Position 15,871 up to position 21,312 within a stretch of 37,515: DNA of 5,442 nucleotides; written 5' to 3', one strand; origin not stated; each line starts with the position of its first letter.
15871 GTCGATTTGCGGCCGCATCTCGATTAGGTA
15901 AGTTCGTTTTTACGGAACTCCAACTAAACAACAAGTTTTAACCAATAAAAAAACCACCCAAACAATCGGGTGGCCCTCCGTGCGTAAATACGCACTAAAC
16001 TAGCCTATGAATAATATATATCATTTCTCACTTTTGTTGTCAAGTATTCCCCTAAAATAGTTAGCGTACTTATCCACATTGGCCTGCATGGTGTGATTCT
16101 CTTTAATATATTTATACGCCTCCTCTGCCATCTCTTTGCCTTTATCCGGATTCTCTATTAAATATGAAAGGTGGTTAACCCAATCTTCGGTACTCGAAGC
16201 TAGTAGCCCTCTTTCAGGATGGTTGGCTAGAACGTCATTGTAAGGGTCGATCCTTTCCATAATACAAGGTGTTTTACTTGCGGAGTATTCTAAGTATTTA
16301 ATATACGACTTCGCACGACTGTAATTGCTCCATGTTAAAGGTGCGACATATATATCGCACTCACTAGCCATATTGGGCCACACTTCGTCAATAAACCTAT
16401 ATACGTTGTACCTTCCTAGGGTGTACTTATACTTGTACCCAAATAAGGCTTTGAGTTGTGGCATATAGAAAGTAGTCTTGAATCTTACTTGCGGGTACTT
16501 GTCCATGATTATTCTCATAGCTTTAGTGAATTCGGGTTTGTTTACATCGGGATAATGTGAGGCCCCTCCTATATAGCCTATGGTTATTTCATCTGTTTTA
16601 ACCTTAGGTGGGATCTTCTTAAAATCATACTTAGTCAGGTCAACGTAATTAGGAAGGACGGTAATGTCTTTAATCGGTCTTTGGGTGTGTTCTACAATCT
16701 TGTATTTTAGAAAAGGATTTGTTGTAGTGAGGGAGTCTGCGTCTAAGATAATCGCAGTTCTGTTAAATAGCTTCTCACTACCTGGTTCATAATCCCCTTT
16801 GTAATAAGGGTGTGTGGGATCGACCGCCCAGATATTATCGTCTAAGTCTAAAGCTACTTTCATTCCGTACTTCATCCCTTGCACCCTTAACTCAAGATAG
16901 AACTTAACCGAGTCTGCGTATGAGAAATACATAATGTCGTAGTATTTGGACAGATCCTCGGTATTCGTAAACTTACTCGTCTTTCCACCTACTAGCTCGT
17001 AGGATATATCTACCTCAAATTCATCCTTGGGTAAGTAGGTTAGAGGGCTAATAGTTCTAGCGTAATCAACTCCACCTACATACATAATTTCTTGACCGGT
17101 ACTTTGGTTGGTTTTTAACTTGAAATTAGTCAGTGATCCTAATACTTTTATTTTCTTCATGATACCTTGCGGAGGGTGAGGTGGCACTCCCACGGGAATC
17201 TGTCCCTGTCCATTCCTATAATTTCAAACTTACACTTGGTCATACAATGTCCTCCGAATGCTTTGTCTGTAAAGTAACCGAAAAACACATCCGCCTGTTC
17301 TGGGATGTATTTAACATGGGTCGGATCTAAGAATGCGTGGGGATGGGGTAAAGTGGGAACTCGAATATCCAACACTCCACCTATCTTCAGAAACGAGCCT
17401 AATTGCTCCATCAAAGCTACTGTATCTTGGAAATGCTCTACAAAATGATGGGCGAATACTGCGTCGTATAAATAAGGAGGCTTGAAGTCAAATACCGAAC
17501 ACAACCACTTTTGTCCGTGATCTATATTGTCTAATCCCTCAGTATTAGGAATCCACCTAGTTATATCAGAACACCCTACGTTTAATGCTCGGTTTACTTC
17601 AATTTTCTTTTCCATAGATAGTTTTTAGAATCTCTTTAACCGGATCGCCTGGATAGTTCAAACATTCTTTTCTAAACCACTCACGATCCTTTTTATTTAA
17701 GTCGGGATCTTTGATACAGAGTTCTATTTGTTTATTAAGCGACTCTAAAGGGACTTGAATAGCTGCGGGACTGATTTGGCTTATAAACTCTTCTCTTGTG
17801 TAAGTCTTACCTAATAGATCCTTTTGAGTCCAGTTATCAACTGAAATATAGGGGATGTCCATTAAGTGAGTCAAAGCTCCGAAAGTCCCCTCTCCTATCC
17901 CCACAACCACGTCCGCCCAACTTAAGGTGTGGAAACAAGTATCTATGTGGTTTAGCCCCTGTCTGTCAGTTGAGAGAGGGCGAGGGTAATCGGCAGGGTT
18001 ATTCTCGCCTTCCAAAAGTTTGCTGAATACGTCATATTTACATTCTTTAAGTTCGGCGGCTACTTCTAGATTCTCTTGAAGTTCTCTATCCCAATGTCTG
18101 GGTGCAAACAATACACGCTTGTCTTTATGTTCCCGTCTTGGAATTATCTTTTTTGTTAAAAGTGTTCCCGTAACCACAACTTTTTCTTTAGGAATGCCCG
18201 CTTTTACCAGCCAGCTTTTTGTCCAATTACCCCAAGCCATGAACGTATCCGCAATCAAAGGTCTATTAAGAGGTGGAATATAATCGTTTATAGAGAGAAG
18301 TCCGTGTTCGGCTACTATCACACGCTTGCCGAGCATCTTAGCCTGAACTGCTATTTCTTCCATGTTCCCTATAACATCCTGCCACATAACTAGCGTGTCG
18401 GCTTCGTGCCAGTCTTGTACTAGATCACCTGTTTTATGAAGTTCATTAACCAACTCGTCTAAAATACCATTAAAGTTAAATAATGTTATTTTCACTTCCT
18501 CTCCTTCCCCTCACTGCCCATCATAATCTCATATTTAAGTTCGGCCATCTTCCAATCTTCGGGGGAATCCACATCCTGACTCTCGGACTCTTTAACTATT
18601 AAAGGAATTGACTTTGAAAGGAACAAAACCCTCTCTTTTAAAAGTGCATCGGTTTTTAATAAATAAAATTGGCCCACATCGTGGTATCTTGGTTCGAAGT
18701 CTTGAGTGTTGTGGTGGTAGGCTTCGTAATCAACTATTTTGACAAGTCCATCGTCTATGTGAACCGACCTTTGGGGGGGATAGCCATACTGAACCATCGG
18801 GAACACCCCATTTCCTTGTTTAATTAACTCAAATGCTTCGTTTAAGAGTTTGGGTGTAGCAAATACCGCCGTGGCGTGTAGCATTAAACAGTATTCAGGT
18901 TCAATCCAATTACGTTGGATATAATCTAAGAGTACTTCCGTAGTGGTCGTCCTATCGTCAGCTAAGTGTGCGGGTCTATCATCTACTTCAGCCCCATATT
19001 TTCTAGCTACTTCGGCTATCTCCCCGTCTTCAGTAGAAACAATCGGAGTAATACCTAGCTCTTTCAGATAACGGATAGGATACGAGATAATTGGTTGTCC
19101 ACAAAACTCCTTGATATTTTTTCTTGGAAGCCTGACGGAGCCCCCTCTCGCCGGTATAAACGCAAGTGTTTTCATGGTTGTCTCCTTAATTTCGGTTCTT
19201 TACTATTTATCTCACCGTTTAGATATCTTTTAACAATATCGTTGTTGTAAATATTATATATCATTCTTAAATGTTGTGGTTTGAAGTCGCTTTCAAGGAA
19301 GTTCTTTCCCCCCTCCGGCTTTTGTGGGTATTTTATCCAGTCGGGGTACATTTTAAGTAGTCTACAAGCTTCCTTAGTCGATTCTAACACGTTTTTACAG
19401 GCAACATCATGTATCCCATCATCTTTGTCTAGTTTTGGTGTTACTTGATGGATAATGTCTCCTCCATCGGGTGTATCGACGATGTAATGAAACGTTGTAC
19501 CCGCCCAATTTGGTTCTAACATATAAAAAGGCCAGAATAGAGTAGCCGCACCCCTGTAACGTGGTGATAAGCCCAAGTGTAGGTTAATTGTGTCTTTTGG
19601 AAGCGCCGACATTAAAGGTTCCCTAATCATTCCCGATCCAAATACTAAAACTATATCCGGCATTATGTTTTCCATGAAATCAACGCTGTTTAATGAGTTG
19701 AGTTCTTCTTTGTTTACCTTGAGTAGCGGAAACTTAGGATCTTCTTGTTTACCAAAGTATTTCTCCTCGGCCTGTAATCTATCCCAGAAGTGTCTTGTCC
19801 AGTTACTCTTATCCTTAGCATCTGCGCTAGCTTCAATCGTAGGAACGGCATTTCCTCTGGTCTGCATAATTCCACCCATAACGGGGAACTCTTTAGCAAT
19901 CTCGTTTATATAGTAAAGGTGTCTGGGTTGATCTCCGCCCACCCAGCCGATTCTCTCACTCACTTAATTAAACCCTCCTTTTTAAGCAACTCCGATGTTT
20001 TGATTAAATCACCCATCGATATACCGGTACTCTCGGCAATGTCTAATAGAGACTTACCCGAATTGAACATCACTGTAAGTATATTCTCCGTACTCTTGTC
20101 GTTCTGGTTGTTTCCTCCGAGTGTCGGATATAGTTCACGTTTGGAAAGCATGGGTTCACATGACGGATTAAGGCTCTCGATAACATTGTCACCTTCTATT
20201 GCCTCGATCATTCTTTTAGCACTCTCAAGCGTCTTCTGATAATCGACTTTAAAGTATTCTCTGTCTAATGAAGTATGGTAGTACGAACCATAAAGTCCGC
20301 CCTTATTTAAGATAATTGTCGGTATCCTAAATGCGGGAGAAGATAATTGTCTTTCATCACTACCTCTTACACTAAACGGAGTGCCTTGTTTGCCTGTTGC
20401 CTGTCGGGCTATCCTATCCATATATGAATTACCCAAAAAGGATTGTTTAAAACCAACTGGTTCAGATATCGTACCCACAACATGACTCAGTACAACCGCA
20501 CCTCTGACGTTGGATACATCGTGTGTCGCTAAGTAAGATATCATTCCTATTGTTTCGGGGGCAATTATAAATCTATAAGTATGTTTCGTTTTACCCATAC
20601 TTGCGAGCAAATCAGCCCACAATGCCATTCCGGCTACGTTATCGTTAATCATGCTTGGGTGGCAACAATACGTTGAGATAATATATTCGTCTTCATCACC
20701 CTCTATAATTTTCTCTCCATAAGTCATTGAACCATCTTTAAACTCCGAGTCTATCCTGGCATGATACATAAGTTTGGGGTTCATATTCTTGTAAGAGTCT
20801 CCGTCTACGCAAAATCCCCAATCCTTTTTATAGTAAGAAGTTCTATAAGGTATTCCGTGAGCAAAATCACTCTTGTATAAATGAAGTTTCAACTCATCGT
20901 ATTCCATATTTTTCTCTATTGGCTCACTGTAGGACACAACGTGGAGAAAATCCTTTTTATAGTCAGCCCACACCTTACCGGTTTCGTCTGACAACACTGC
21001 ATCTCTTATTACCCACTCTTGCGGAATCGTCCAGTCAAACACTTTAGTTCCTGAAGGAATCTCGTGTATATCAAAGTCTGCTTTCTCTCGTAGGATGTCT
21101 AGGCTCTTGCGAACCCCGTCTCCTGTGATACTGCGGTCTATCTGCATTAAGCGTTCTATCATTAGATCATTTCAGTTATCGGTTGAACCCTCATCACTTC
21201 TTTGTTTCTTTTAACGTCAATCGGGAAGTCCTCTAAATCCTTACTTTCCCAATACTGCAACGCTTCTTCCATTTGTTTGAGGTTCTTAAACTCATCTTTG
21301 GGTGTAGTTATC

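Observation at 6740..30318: Five minus-strand promoter, short leader, intrinsic terminator cassettes placed directly in front of late genes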

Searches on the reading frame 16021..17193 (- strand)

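Call 12: search_protein_families(library=phrogs, proteins=[window:16021-17193:-], max_evalue=0.001)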
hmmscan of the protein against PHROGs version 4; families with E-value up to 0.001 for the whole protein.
window:16021-17193:- (390 aa): 1 family
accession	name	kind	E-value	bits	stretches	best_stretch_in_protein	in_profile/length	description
phrog_7162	-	moron, auxiliary metabolic gene and host takeover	1.5e-24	87.9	1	107-372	53-297/309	glycosyltransferase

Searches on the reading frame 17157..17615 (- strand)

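Call 112: search_protein_families(library=pfam, proteins=[window:17157-17615:-], max_evalue=0.001)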
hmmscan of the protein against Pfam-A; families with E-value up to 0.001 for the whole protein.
window:17157-17615:- (152 aa): 1 family
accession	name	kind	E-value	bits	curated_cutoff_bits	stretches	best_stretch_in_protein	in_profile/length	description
PF08242.18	Methyltransf_12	-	0.00071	20.7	30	0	44-82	61-98/98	Methyltransferase domain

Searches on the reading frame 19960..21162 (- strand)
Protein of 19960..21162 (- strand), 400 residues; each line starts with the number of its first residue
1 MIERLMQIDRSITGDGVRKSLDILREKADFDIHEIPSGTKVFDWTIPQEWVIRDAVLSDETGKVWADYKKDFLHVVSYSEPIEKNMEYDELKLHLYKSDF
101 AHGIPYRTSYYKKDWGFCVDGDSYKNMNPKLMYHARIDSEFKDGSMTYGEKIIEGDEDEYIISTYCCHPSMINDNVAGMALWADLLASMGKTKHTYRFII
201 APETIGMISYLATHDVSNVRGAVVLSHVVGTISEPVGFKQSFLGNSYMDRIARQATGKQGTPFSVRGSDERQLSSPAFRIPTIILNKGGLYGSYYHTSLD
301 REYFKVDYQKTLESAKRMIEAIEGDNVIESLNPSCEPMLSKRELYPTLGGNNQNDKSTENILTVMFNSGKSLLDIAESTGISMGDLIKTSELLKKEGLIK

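Call 12: search_protein_families(library=phrogs, proteins=[window:19960-21162:-], max_evalue=0.001)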
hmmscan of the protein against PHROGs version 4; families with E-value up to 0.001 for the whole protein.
window:19960-21162:- (400 aa): 0 families

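Call 112: search_protein_families(library=pfam, proteins=[window:19960-21162:-], max_evalue=0.001)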
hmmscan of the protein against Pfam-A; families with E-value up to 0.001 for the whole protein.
window:19960-21162:- (400 aa): 3 families
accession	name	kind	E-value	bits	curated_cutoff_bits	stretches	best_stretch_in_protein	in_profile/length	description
PF16254.10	DUF4910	-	1.3e-56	191.7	26.6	1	1-323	3-245/247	Domain of unknown function (DUF4910)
PF09940.16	DUF2172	-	2.2e-24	86.1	27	1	49-140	1-92/92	Domain of unknown function (DUF2172)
PF16221.11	HTH_47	-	7.9e-12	45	27.1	1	327-400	2-77/78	winged helix-turn-helix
